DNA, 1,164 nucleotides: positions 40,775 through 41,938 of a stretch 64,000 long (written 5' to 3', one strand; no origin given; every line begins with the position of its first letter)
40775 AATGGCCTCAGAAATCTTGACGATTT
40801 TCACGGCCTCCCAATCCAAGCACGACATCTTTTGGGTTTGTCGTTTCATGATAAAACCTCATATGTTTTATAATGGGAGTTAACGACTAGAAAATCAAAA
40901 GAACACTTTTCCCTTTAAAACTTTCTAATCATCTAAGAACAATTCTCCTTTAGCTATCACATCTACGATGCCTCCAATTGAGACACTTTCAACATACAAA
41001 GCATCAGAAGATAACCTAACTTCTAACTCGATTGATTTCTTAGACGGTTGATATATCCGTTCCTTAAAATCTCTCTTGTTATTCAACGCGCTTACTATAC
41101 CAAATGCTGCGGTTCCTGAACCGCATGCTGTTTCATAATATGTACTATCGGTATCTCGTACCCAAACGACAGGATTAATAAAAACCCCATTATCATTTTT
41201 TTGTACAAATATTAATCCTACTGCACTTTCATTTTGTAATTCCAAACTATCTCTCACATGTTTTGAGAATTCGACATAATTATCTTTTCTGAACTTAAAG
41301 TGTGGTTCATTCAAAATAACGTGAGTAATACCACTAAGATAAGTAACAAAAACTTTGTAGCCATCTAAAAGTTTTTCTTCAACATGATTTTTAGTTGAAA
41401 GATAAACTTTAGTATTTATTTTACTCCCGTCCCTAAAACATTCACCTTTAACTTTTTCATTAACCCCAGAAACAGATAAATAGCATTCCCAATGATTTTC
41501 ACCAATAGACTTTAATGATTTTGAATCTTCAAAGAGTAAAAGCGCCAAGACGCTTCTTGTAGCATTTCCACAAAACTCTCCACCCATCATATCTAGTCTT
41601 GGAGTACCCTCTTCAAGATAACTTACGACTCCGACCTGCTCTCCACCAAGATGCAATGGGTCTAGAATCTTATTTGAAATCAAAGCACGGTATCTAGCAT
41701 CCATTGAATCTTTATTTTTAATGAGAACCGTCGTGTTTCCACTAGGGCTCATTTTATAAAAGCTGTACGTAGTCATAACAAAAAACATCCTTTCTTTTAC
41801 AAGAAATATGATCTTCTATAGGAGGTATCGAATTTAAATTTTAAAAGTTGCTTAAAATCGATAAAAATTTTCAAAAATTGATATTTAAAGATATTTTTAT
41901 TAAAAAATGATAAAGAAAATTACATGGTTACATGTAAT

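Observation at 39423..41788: GC-elevated triad of DapF-like epimerase, GNAT acetyltransferase and VanX-like D,D-dipeptidase embedded between the RiPP-like modules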

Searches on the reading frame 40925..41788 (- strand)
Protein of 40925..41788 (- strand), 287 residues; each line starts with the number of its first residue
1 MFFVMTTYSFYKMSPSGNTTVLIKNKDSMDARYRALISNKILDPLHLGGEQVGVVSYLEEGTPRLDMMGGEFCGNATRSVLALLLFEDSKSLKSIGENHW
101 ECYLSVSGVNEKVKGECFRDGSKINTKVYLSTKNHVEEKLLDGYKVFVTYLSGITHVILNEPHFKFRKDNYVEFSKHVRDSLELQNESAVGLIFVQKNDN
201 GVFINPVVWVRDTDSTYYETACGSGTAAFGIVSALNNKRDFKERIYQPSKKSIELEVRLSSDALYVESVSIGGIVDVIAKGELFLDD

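Call 3: search_protein_families(library=pfam, proteins=[window:40925-41788:-], max_evalue=0.1)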
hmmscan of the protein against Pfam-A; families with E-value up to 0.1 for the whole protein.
window:40925-41788:- (287 aa): 1 family
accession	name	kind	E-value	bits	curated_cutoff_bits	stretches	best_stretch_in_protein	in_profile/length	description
PF01678.24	DAP_epimerase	-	0.00023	21.6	34.7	0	188-236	38-83/121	Diaminopimelate epimerase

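Call 4: search_protein_families(library=ncbifam, proteins=[window:40925-41788:-], max_evalue=0.1)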
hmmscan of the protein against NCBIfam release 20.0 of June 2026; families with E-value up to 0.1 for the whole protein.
window:40925-41788:- (287 aa): 3 families
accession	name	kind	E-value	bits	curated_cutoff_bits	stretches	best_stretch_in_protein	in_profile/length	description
NF052224.1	HistRaceHisRFuso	equivalog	1.1e-35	123.6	400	1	9-285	4-254/254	histidine racemase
NF033599.1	His_racem_CntK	equivalog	1.4e-29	103.4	300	1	9-285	5-270/271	histidine racemase CntK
TIGR00652.1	DapF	equivalog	3.2e-07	30.1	114.65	1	9-282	2-267/270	diaminopimelate epimerase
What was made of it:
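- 40925..41788 (-): CntK/HisR-family cofactor-independent amino-acid racemase (287-aa ORF; the likely start is Met5 at 41776, giving 283 aa). NCBIfam: HisR 123.6 bits, CntK 103.4 bits, DapF 30.1 bits (call 4).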

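Call 8: find_encoding_contigs(protein=window:40925-41788:-, flank=10000, max_places=6)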
Protein window:40925-41788:- (287 aa): no gene with exactly this product is on record in the collection.
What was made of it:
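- Tried and rejected: An exact-sequence lookup of the 287-aa racemase ORF found nothing (call 8).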

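Call 9: find_homologous_proteins(query=window:40925-41788:-)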
Query window:40925-41788:- (287 aa): 962 proteins with E <= 0.001 among 2785 candidates; the best 120 are listed.
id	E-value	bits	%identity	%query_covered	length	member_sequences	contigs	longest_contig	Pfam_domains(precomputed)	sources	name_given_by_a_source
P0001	4.4e-181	618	98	99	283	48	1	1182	PF26317.1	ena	-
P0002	1.0e-69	253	47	96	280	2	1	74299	PF26317.1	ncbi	ncbi:MAG: hypothetical protein ACOX3T_05925 [Bdellovibrionota bacterium]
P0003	1.0e-68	250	46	98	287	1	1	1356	PF26317.1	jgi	jgi:diaminopimelate epimerase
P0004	2.8e-64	235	47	93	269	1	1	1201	PF01678.25,PF26317.1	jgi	jgi:diaminopimelate epimerase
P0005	1.0e-55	207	42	98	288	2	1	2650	PF26317.1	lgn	-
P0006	7.9e-54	201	41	98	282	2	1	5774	PF26317.1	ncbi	-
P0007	3.7e-48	182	41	99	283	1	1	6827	PF26317.1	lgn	-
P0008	1.9e-47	180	40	97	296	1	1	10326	PF26317.1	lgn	-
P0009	3.1e-47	179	39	95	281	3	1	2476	PF26317.1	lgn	-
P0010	9.7e-45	171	40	96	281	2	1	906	PF26317.1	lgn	-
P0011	1.2e-44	171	40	95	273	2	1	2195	PF26317.1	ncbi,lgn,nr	ncbi:MAG: hypothetical protein D3918_14150 [Candidatus Electrothrix sp. AX2]|nr:hypothetical protein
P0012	2.8e-43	166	38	96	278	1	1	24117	PF26317.1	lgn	-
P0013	3.6e-43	166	38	97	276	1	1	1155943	PF26317.1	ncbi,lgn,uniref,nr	ncbi:diaminopimelate epimerase [Desulfobaculum xiamenense]|uniref:Diaminopimelate epimerase n=1 Tax=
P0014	5.9e-43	165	39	96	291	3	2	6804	PF26317.1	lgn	-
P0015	1.2e-42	164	38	96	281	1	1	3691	PF26317.1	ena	-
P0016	1.4e-42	164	39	97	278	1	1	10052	PF26317.1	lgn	-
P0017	1.3e-41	161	36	96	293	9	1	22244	PF26317.1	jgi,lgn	jgi:diaminopimelate epimerase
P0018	4.3e-41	159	40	95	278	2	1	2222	PF26317.1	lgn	-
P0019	2.9e-40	156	37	97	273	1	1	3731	PF26317.1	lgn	-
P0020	3.6e-40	156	38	96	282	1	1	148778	PF26317.1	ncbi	ncbi:hypothetical protein [Desulfocurvus sp. DL9XJH121]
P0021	9.2e-40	155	36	99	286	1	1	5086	PF26317.1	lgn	-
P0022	2.7e-39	153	37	98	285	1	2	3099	PF26317.1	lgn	-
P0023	1.4e-38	151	38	97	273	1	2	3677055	PF26317.1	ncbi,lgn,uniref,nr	ncbi:diaminopimelate epimerase [Desulfovibrio ferrophilus]|uniref:Diaminopimelate epimerase-like pro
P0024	4.2e-37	146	34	97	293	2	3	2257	PF26317.1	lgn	-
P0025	7.1e-37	145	38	98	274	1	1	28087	PF26317.1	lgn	-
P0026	3.9e-36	143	36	95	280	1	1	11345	PF26317.1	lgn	-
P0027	9.0e-36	142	36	98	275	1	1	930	PF26317.1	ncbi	-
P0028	1.9e-35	141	34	92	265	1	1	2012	PF01678.25,PF26317.1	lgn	-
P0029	4.4e-35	139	35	98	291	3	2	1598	PF26317.1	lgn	-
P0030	7.3e-35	139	36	97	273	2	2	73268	PF26317.1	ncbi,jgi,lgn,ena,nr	ncbi:MAG: hypothetical protein KKE73_13165 [Proteobacteria bacterium]|nr:hypothetical protein [Pseud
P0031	8.9e-35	138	36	97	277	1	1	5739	PF26317.1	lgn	-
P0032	4.2e-34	136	35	99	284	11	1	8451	PF26317.1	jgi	jgi:diaminopimelate epimerase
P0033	5.0e-34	136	35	97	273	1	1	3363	PF26317.1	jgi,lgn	-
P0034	8.5e-34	135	35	96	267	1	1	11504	PF26317.1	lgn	-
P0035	2.0e-33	134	36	98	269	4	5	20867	PF26317.1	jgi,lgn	-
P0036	4.0e-33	133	37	98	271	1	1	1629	PF26317.1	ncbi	-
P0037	4.6e-33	133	33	97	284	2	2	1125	PF26317.1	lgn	-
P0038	4.8e-33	133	35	96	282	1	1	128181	PF26317.1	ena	-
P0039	8.5e-33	132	36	98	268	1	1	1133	PF26317.1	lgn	-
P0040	2.3e-32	130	37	86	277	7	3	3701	PF26317.1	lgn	-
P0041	1.5e-31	128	36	95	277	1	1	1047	PF26317.1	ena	-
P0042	1.9e-31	127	38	81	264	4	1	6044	PF26317.1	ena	-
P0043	2.2e-31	127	37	98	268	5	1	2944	PF26317.1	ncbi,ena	-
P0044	2.3e-31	127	38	96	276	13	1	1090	PF26317.1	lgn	-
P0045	3.5e-31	127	33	98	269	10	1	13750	PF26317.1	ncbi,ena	-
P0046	4.4e-31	126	37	96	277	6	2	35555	PF26317.1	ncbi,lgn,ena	-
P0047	5.6e-31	126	34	99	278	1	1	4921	PF26317.1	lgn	-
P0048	7.3e-31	126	35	96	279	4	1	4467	PF26317.1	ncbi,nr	ncbi:MAG: hypothetical protein IKL01_07650 [Mailhella sp.]|nr:hypothetical protein [Mailhella sp.]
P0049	7.3e-31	126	37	97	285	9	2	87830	PF26317.1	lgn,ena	-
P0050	2.0e-30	124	36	98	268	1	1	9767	PF26317.1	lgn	-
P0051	2.6e-30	124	39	79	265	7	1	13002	PF26317.1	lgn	-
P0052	2.9e-30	124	35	96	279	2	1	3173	PF26317.1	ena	-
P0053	3.5e-30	123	36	96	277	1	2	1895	PF26317.1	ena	-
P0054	3.9e-30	123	36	97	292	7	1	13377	PF26317.1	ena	-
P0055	4.0e-30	123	37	98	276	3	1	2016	PF26317.1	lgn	-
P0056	4.0e-30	123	35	97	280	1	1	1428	PF26317.1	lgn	-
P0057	4.3e-30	123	36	98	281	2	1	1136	PF26317.1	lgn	-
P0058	4.6e-30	123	37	98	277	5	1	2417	PF26317.1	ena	-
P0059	5.3e-30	123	35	98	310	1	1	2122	PF26317.1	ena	-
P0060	5.6e-30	123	36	99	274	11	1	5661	PF26317.1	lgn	-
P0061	7.1e-30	122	36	96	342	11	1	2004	PF26317.1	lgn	-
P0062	8.2e-30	122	36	98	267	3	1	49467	PF26317.1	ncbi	ncbi:MAG: hypothetical protein AB7D27_13465 [Desulfomicrobium sp.]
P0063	1.0e-29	122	35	96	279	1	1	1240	PF26317.1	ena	-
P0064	1.1e-29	122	36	96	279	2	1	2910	PF26317.1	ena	-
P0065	1.2e-29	122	37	98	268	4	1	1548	PF26317.1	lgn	-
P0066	1.4e-29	121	34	96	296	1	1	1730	PF26317.1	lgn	-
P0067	1.4e-29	121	32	96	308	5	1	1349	PF26317.1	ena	-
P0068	1.9e-29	121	36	96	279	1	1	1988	PF26317.1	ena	-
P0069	2.0e-29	121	36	96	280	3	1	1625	PF26317.1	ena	-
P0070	2.1e-29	121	33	98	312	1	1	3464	PF26317.1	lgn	-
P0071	2.9e-29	120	35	96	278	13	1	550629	PF26317.1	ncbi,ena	-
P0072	3.4e-29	120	33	96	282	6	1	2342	PF26317.1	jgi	jgi:diaminopimelate epimerase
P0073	4.5e-29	120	33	98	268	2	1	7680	PF26317.1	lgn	-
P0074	4.7e-29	120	36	99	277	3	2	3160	PF26317.1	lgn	-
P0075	5.4e-29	119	33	97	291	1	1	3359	PF26317.1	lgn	-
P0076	8.6e-29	119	36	96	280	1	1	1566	PF26317.1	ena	-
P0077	9.3e-29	119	33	98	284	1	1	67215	PF26317.1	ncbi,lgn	-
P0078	1.1e-28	118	33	96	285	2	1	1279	PF26317.1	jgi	-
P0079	1.5e-28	118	34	98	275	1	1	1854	PF26317.1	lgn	-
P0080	1.6e-28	118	34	96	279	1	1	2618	PF26317.1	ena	-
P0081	1.8e-28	118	35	98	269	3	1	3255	PF26317.1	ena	-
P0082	1.9e-28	118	34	96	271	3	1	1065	PF26317.1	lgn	-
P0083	2.3e-28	117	33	96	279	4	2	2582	PF26317.1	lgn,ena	-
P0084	2.3e-28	117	36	98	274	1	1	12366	PF26317.1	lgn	-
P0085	2.6e-28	117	35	97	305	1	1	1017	PF26317.1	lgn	-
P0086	2.9e-28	117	34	96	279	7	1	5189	PF26317.1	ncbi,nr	ncbi:MAG: hypothetical protein IIV56_00505 [Mailhella sp.]|nr:hypothetical protein [Mailhella sp.]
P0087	3.0e-28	117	35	98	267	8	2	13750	PF26317.1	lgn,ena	-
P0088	3.1e-28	117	37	98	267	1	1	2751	PF26317.1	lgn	-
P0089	3.4e-28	117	32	95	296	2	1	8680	PF26317.1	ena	-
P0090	4.6e-28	116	37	97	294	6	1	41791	PF26317.1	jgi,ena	-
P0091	5.1e-28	116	35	96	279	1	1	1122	PF26317.1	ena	-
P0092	5.2e-28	116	36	97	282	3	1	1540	PF26317.1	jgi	jgi:diaminopimelate epimerase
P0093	5.8e-28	116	33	95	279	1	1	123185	PF26317.1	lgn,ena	-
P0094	8.1e-28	116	35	98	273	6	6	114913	PF26317.1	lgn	-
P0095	8.6e-28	115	35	98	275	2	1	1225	PF26317.1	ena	-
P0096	8.9e-28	115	36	98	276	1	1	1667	PF26317.1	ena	-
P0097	9.0e-28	115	36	96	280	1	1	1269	PF26317.1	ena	-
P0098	9.7e-28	115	35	97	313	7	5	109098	PF26317.1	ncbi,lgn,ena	-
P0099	9.7e-28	115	36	97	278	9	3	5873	PF26317.1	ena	-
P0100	1.1e-27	115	34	98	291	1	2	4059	PF26317.1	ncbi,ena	-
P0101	1.2e-27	115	34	96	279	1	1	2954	PF26317.1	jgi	jgi:diaminopimelate epimerase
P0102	1.2e-27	115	35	96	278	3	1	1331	PF26317.1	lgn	-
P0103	1.2e-27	115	32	98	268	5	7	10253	PF26317.1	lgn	-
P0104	1.3e-27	115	35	98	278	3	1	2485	PF26317.1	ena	-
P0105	1.6e-27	115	37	97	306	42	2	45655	PF26317.1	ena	-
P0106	1.8e-27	114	36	97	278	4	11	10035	PF26317.1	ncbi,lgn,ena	-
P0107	2.0e-27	114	36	98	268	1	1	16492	PF26317.1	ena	-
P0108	2.3e-27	114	34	97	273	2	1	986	PF26317.1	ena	-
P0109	2.6e-27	114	36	97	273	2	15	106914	PF26317.1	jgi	jgi:diaminopimelate epimerase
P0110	2.7e-27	114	36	96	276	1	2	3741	PF26317.1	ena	-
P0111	2.9e-27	114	34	96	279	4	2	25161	PF26317.1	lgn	-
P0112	3.1e-27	114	34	97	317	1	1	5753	PF26317.1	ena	-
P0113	3.3e-27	114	36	98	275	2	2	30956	PF26317.1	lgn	-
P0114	3.3e-27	114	37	98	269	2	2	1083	PF26317.1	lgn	-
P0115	3.4e-27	113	33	95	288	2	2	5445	PF26317.1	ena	-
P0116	3.4e-27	113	36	98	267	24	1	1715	PF26317.1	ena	-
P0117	3.5e-27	113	35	97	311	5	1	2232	PF26317.1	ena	-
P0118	3.6e-27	113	36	79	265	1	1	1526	PF26317.1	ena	-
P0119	3.6e-27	113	35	95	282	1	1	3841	PF26317.1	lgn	-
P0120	5.0e-27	113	33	97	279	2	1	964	PF26317.1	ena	-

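Call 10: find_encoding_contigs(protein=P0002, flank=10000, max_places=3)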
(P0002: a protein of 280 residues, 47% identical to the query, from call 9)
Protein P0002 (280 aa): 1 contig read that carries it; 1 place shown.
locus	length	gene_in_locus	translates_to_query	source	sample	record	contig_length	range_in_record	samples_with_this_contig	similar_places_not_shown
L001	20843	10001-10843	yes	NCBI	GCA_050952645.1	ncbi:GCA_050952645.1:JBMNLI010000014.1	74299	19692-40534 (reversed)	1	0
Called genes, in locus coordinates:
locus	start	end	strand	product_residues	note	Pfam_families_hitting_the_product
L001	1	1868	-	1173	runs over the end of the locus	PF02463:SMC_N, PF06470:SMC_hinge (weak), PF13304:AAA_21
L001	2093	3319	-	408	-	PF28597:T2SSF_N, PF00482:T2SSF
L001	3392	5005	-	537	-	PF05157:MshEN, PF00437:T2SSE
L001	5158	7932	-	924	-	PF21305:type_II_gspD_N0, PF03958:Secretin_N, PF00263:Secretin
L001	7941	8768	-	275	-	PF11356:T2SSC, PF13180:PDZ_2 (faint)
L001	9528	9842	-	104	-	PF02482:Ribosomal_S30AE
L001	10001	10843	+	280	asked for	PF26317:CntK_N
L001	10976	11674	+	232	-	PF01427:Peptidase_M15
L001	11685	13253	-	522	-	PF00309:Sigma54_AID, PF04963:Sigma54_CBD, PF04552:Sigma54_DBD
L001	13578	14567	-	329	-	PF01380:SIS, PF00571:CBS (weak)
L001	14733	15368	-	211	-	PF22175:Ogg-HhH (weak), PF00730:HhH-GPD, PF00633:HHH (weak)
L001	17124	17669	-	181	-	-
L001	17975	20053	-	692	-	-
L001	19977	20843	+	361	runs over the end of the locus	-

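Call 11: find_encoding_contigs(protein=P0013, flank=8000, max_places=2)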
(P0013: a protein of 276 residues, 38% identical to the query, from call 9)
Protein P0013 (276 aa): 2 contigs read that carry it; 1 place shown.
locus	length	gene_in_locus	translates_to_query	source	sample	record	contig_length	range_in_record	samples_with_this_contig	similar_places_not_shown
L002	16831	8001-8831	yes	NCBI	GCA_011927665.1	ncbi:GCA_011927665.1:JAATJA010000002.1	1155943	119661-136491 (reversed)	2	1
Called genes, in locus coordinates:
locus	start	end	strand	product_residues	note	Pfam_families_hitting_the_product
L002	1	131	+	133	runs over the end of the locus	PF00581:Rhodanese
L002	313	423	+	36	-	-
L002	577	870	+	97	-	PF09723:Zn_ribbon_8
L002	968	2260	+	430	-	PF00206:Lyase_1, PF10397:ADSL_C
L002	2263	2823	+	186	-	PF00156:Pribosyltran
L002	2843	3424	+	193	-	-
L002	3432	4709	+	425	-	PF03734:YkuD, PF24125:Cds6_C, PF14534:DUF4440 (faint), PF24125:Cds6_C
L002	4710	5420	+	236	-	-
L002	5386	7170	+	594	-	PF17033:Peptidase_M99, PF24827:AstE_AspA_cat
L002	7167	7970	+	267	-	PF01261:AP_endonuc_2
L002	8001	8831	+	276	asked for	PF26317:CntK_N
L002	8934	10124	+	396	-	PF17785:PUA_3, PF10672:Methyltrans_SAM, PF03602:Cons_hypoth95, PF05175:MTS (weak), PF13847:Methyltransf_31 (weak), PF13649:Methyltransf_25 (weak)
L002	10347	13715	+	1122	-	PF00128:Alpha-amylase, PF16657:Malt_amylase_C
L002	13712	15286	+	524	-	PF02446:Glyco_hydro_77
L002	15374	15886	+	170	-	PF00578:AhpC-TSA, PF08534:Redoxin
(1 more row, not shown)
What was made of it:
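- A Desulfobaculum homologue of the racemase lies near YkuD and M99 peptidoglycan enzymes (call 11).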

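Call 13: find_related_loci(query=A1, collection=genome_contigs, flank=6000)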
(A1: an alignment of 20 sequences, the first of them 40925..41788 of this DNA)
Query A1 (287 aa) in genome_contigs; peptide patterns used: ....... (x = any residue, [..] = any of these).
600 stretches matched a pattern (row limit reached: there are more); 584 encode a relative of the query (tblastn E <= 1e-3); the best 80 are kept; 80 distinct loci.
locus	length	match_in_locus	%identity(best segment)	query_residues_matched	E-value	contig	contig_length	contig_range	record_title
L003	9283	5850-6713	37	10-285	4e-52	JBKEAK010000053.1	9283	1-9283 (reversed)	MAG: Halodesulfovibrio sp. isolate VLC_100 k251_931405, whole genome shotgun sequence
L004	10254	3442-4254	39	10-283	8e-52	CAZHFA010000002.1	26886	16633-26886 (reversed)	MAG TPA_asm: uncultured Bdellovibrionales bacterium isolate SRP192927_co10_311 genome assembly, contig: NODE_965_length_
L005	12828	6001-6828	37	8-285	2e-47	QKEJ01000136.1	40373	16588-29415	MAG: Halodesulfovibrio sp. isolate SZUA-473 scaffold_1749, whole genome shotgun sequence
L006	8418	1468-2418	35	2-285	8e-47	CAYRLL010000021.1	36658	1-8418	MAG TPA_asm: uncultured Desulfovibrio sp. isolate binchicken_co168_127 genome assembly, contig: NODE_1953_length_36658_c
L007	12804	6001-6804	36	8-285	2e-45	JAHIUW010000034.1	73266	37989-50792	MAG: Proteobacteria bacterium isolate MM_PC_MetaG.mb.39 MM_PC_MetaG.mb.39_k141_1398126, whole genome shotgun sequence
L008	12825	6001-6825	36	3-286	3e-44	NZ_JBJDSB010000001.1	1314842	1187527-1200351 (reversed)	Desulfobaculum sp. SPO524 1, whole genome shotgun sequence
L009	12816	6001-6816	36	5-282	3e-42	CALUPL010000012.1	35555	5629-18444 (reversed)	MAG: uncultured Mailhella sp. isolate E40__bin200 genome assembly, contig: E40__k127_4964874, whole genome shotgun seque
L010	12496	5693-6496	36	5-285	3e-42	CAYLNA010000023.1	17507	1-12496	MAG TPA_asm: uncultured Desulfovibrionaceae bacterium isolate binchicken_co115_159 genome assembly, contig: NODE_5109_le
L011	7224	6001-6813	35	6-282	3e-40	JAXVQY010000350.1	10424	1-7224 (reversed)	MAG: bacterium isolate P028L1-40 NODE_2652_length_10424_cov_3.968753, whole genome shotgun sequence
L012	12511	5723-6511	35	2-285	6e-40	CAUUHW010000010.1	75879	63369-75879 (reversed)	MAG TPA_asm: uncultured Desulfovibrionales bacterium isolate ERR10228863_bin.68_MetaWRAP_v1.3_MAG genome assembly, conti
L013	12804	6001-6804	36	7-287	9e-39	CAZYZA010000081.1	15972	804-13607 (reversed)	MAG TPA_asm: uncultured Desulfovibrionaceae bacterium isolate binchicken_co168_104 genome assembly, contig: NODE_6385_le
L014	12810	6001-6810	35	8-282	5e-38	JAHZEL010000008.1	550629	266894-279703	MAG: Desulfovibrionaceae bacterium isolate HRGM_Genome_2694 HRGM_Genome_2694_8, whole genome shotgun sequence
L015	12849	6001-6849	33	5-285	9e-38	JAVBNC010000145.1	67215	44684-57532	MAG: Desulfovibrionaceae bacterium isolate EPI_MAG_00068 c_000008526748, whole genome shotgun sequence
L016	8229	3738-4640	34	5-281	3e-37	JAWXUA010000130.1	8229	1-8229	MAG: Pseudomonadota bacterium isolate FM_37_G117_V NODE_4480_length_8230_cov_4.347268, whole genome shotgun sequence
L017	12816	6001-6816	35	6-282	6e-37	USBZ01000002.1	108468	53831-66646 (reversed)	uncultured Desulfovibrio sp. isolate UMGS1580 genome assembly, contig: NODE_61_length_108468_cov_5.736074, whole genome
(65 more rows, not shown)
